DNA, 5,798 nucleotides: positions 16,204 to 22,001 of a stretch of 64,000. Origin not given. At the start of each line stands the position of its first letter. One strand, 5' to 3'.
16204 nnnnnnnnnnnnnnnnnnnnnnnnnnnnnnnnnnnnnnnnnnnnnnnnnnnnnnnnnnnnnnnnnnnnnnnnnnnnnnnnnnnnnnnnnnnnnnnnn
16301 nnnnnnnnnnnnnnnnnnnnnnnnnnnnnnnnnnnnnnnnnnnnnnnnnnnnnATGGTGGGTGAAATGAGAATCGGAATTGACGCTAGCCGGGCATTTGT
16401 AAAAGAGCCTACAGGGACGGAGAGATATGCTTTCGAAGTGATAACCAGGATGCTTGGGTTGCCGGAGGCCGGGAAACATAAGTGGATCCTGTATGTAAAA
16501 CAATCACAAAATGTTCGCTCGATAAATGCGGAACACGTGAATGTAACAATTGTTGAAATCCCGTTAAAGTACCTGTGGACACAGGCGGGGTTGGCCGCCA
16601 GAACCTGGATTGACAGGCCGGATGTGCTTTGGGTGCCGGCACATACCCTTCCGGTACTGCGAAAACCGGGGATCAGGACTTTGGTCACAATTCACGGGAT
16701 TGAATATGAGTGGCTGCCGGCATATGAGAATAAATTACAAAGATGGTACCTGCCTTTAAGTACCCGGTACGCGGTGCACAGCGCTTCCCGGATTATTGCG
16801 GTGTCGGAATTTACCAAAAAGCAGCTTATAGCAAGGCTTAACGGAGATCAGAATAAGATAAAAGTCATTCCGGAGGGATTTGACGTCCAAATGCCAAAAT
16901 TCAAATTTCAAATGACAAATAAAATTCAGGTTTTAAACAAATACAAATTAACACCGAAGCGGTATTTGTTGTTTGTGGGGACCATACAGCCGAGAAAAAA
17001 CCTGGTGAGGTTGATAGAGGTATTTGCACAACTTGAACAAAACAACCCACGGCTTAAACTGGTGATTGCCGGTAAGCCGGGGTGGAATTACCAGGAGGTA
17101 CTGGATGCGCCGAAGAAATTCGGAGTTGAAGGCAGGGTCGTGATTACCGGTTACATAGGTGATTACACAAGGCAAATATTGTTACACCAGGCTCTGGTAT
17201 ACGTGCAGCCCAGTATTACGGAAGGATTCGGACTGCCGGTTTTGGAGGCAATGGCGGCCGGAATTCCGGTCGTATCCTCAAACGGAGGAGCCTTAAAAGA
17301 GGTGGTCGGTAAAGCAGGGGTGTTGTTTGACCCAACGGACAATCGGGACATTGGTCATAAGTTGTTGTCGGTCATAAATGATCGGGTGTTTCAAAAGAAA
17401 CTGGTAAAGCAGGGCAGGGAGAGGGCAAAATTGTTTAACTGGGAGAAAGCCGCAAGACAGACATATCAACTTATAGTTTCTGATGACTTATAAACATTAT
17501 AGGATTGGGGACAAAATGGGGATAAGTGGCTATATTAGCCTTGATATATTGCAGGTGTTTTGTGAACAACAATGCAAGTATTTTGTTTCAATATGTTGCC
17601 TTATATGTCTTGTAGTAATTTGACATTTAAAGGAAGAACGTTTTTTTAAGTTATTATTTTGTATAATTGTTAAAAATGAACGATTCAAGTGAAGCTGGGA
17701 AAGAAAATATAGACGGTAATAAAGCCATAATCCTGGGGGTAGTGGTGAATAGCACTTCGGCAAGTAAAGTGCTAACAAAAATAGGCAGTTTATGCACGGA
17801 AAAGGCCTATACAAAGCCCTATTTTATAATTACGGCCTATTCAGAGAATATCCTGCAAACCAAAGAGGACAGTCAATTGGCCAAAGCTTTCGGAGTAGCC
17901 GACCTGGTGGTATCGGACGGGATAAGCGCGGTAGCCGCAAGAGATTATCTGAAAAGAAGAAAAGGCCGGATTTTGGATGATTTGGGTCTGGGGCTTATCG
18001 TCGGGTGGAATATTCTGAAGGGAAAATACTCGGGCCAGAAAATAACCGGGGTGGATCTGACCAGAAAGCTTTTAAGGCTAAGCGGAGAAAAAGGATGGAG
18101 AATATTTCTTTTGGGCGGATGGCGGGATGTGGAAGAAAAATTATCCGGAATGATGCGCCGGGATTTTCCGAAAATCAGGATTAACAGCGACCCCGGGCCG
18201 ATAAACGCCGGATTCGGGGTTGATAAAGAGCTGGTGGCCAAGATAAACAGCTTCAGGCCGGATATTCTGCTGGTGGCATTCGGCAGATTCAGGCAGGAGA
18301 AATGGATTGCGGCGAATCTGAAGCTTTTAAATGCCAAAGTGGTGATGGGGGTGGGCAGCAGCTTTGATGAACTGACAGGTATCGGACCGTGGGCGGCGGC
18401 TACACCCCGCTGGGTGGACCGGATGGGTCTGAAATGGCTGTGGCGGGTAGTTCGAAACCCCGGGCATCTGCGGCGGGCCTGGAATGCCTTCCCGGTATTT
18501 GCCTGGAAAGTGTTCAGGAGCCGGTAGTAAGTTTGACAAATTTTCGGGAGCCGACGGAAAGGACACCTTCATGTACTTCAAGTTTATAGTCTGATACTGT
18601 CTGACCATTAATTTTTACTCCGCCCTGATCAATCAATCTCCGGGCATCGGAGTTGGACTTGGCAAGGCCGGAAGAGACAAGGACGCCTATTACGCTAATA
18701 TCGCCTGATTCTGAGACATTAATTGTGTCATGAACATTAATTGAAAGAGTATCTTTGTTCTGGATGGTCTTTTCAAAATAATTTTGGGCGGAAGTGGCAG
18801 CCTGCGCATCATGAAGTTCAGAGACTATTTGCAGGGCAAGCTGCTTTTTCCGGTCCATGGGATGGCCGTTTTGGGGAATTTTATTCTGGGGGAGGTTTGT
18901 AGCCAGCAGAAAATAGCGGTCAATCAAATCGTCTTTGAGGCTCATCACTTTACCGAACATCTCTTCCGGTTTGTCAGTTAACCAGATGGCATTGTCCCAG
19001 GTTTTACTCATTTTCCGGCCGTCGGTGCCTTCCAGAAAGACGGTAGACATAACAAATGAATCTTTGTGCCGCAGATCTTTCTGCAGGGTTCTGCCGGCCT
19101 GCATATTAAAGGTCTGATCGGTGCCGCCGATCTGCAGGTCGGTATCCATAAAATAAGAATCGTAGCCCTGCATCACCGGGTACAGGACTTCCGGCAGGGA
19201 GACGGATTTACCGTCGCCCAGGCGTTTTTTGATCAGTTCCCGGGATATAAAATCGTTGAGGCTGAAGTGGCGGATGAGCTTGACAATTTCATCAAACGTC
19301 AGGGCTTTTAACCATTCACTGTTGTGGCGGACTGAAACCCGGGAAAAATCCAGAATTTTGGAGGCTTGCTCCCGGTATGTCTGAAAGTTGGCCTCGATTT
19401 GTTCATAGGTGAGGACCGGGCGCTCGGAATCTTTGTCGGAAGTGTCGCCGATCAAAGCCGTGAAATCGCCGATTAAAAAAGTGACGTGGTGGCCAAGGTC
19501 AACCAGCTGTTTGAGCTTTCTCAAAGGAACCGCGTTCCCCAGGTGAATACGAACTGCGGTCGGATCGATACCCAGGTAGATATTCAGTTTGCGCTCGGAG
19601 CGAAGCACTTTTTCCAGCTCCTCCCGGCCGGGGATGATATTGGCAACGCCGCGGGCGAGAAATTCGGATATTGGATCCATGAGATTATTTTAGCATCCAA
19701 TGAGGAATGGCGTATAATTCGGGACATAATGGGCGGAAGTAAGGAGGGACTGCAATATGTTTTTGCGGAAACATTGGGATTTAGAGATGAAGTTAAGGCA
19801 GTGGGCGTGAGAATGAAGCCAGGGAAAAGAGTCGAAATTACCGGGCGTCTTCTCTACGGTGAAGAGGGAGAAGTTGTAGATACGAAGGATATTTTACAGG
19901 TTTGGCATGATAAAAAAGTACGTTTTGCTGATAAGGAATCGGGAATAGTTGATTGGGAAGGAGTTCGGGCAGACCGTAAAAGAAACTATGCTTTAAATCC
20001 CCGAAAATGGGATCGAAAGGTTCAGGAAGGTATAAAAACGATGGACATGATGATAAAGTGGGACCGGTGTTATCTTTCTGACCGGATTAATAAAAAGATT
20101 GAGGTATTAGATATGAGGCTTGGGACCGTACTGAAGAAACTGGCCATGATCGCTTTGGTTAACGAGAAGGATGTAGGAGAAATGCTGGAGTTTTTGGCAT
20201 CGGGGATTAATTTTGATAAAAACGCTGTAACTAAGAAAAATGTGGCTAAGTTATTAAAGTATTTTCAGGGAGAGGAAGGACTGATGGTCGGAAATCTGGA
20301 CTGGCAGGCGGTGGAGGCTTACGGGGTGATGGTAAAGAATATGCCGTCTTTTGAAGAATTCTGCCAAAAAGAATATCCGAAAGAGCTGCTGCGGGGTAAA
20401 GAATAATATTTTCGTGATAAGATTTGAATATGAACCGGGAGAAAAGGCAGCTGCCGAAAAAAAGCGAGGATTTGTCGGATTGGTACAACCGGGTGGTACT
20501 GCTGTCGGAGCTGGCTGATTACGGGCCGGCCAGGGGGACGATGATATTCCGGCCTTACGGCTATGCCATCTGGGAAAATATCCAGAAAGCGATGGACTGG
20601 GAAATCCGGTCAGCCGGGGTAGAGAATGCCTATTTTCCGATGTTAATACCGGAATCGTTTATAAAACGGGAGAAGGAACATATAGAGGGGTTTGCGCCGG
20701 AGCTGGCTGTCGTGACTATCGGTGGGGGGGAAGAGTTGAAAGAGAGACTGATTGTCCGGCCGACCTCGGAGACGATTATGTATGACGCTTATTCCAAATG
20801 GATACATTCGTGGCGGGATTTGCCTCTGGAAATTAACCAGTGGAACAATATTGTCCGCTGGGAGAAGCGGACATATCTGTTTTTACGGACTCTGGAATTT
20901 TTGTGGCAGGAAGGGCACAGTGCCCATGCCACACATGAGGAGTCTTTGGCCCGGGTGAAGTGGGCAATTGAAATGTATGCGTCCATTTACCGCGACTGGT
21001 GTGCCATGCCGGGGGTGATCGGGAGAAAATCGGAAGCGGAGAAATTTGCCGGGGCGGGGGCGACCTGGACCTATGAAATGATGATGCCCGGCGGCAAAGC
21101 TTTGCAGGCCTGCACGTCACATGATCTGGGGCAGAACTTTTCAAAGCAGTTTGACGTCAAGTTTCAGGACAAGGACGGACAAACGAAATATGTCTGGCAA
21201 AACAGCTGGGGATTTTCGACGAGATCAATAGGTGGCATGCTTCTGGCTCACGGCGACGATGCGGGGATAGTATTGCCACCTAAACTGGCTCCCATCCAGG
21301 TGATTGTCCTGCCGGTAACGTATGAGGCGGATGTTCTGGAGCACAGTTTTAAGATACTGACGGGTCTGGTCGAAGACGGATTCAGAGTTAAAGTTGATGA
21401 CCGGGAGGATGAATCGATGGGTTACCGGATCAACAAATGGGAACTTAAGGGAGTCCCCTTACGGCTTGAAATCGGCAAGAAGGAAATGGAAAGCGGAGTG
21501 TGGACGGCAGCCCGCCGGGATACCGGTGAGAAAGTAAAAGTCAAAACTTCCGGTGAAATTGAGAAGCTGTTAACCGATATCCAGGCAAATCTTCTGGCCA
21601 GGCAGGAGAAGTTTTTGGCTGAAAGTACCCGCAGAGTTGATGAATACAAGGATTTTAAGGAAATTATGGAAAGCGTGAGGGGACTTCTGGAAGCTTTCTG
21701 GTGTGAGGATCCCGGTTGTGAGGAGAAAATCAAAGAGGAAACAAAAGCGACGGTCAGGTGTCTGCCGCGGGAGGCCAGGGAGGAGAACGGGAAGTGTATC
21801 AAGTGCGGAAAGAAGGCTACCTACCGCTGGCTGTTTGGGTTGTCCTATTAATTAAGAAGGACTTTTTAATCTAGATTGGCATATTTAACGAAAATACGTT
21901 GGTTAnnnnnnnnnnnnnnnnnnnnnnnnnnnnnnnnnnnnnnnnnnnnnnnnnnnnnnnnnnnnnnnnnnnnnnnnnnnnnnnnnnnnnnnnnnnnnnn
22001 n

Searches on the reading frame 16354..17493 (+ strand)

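Call 13: search_protein_families(library=pfam, proteins=[window:16354-17493:+], max_evalue=0.001)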
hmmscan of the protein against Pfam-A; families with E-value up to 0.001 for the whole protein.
window:16354-17493:+ (379 aa): 6 families
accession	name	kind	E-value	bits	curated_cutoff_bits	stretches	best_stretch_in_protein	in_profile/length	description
PF00534.26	Glycos_transf_1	-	3.8e-36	124.6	26.4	1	200-357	13-172/172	Glycosyl transferases group 1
PF13692.12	Glyco_trans_1_4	-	2.3e-28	99.7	27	1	203-343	2-142/142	Glycosyl transferases group 1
PF13439.12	Glyco_transf_4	-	2.8e-14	53.9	28.5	1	72-179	54-169/170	Glycosyltransferase Family 4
PF20706.3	GT4-conflict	-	4.8e-12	46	26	1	142-367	145-382/385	Family 4 Glycosyltransferase in conflict systems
PF13579.12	Glyco_trans_4_4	-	6.4e-10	40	29.7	1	78-174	59-157/158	Glycosyl transferase 4-like domain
PF13524.12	Glyco_trans_1_2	-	0.00058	20.3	25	0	223-365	5-137/144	Glycosyl transferase-like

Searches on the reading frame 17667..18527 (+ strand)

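Call 13: search_protein_families(library=pfam, proteins=[window:17667-18527:+], max_evalue=0.001)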
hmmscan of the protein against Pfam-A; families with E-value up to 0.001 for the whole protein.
window:17667-18527:+ (286 aa): 1 family
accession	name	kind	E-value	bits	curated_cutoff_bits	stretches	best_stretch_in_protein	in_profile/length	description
PF03808.19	Glyco_tran_WecG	-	2.9e-37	128.5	27.4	1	107-270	8-166/168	Glycosyl transferase WecG/TagA/CpsF family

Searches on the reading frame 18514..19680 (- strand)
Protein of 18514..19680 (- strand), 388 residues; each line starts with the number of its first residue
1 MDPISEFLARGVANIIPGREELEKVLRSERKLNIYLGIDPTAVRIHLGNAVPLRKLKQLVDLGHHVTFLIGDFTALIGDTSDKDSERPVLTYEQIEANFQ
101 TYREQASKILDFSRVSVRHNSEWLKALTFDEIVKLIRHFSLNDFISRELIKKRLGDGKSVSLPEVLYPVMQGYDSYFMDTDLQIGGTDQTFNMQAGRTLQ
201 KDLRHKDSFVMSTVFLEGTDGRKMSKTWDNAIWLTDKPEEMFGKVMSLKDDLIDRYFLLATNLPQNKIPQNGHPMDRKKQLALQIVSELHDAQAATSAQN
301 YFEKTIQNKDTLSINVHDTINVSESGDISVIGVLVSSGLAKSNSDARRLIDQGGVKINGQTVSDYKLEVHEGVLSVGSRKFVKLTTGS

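Call 13: search_protein_families(library=pfam, proteins=[window:18514-19680:-], max_evalue=0.001)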
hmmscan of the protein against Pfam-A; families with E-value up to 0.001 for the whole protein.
window:18514-19680:- (388 aa): 4 families
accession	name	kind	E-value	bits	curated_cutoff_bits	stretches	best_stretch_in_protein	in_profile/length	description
PF00579.31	tRNA-synt_1b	-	1.7e-64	218.4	21.1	1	29-305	3-290/292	tRNA synthetases class I (W and Y)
PF01479.30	S4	-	3e-10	40.1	22.8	1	333-372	6-45/48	S4 domain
PF22421.1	SYY_C-terminal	-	1e-07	32.2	27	1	324-371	15-62/83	Tyrosine--tRNA ligase SYY-like C-terminal domain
PF16714.10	TyrRSs_C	-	0.00023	21.3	30.6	1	332-362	25-55/120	Tyrosyl-tRNA synthetase C-terminal domain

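Call 14: find_encoding_contigs(protein=window:18514-19680:-, flank=2000, max_places=4)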
Protein window:18514-19680:- (388 aa): 1 contig read that carries it; 1 place shown.
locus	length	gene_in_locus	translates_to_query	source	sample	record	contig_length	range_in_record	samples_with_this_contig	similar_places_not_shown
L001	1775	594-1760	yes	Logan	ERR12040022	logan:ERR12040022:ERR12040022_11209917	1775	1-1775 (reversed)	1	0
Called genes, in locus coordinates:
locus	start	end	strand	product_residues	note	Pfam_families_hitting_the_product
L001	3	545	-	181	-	?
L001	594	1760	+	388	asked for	PF00579:tRNA-synt_1b, PF22421:SYY_C-terminal (weak), PF01479:S4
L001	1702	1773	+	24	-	?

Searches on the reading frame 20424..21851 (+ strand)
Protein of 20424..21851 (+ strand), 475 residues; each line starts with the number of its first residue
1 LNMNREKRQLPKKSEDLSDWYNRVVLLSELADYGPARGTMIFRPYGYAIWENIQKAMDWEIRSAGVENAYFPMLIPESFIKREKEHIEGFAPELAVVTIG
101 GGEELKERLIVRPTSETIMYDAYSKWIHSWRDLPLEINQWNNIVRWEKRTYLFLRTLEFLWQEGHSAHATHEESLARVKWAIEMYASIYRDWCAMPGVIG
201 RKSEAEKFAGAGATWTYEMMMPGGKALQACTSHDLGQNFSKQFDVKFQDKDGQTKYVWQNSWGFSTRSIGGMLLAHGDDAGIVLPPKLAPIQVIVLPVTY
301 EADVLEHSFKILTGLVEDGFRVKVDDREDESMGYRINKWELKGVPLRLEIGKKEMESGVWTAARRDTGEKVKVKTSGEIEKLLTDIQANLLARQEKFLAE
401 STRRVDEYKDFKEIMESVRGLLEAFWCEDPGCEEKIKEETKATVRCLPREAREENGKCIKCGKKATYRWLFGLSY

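Call 13: search_protein_families(library=pfam, proteins=[window:20424-21851:+], max_evalue=0.001)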
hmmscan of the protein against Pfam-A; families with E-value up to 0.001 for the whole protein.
window:20424-21851:+ (475 aa): 3 families
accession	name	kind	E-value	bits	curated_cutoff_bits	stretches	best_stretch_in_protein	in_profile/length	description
PF03129.25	HGTP_anticodon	-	1.3e-19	70.6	21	1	292-382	1-91/94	Anticodon binding domain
PF09180.16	ProRS-C_1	-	2.3e-19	69.8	31.5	1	408-475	1-71/71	Prolyl-tRNA synthetase, C-terminal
PF00587.30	tRNA-synt_2b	-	2.1e-18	67.4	29.3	1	104-270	6-173/179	tRNA synthetase class II core domain (G, H, P, S and T)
